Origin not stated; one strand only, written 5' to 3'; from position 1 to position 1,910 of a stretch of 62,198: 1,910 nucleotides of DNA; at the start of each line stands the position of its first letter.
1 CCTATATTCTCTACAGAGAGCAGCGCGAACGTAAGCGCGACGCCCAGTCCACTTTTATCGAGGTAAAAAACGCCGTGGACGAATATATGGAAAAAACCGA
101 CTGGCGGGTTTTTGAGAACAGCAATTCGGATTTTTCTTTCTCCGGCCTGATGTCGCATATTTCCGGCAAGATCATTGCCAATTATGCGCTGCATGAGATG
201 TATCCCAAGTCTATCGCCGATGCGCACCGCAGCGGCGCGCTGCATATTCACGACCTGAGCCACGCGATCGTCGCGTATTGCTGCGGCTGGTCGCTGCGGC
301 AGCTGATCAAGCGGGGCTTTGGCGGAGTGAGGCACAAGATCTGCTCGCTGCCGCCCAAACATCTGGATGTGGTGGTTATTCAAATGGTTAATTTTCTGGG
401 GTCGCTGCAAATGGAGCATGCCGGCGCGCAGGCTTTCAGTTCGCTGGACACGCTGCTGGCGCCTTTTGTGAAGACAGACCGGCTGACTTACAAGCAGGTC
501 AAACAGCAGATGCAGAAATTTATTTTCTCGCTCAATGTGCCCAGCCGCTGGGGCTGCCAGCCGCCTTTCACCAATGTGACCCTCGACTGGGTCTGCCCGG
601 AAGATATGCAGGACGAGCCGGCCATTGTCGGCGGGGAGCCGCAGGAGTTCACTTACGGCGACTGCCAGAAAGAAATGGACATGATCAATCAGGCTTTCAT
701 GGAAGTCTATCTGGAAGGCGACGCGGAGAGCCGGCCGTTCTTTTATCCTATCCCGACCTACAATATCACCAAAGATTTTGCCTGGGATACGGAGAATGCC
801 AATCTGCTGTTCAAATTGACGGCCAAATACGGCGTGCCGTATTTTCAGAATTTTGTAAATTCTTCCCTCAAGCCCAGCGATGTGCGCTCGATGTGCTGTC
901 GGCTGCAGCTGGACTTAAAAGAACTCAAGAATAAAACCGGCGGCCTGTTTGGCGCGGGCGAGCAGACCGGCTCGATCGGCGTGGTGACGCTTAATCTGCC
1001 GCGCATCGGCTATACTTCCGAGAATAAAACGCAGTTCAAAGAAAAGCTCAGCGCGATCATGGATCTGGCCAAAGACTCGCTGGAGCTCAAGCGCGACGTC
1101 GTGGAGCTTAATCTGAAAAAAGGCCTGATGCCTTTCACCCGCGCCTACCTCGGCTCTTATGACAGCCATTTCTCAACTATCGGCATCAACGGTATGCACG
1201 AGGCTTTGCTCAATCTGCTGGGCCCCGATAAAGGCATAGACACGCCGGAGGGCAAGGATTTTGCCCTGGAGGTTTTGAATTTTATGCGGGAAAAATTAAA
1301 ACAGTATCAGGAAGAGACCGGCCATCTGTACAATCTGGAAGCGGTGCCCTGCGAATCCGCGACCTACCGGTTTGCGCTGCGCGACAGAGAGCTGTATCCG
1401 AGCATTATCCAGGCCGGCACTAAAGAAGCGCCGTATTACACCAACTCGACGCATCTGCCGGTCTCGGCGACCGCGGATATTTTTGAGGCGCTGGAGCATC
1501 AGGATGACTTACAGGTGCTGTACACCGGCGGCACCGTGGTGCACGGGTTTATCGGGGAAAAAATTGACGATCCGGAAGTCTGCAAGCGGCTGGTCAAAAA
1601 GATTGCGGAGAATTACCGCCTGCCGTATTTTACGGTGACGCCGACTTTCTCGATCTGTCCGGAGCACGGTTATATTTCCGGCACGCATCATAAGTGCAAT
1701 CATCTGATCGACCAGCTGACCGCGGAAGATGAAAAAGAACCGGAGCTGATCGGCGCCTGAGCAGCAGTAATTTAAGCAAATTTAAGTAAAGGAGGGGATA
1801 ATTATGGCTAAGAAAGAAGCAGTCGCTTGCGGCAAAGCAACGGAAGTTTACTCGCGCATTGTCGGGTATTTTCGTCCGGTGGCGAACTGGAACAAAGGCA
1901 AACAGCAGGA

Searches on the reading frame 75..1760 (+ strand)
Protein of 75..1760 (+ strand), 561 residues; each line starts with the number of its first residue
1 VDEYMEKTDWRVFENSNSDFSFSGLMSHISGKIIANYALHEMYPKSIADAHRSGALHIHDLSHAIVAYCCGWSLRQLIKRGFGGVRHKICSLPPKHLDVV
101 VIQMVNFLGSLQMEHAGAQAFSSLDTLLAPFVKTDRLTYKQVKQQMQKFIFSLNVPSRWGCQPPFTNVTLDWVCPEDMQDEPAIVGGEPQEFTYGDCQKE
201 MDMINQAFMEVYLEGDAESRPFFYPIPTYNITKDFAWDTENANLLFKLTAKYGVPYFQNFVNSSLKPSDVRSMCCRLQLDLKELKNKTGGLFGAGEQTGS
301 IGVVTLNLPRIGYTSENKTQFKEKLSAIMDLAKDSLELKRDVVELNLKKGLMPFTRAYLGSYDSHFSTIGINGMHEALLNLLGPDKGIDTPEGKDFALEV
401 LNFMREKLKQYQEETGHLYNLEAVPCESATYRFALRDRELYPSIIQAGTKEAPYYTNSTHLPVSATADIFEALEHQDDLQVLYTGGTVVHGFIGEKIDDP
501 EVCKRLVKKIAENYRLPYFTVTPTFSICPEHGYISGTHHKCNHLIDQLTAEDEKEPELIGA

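Call 65: search_protein_families(library=pfam, proteins=[window:75-1760:+])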
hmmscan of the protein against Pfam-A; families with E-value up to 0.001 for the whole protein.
window:75-1760:+ (561 aa): 1 family
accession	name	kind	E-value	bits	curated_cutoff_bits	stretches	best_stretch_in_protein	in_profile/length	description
PF13597.11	NRDD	-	3.8e-171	571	26.2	1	14-542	1-525/562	Anaerobic ribonucleoside-triphosphate reductase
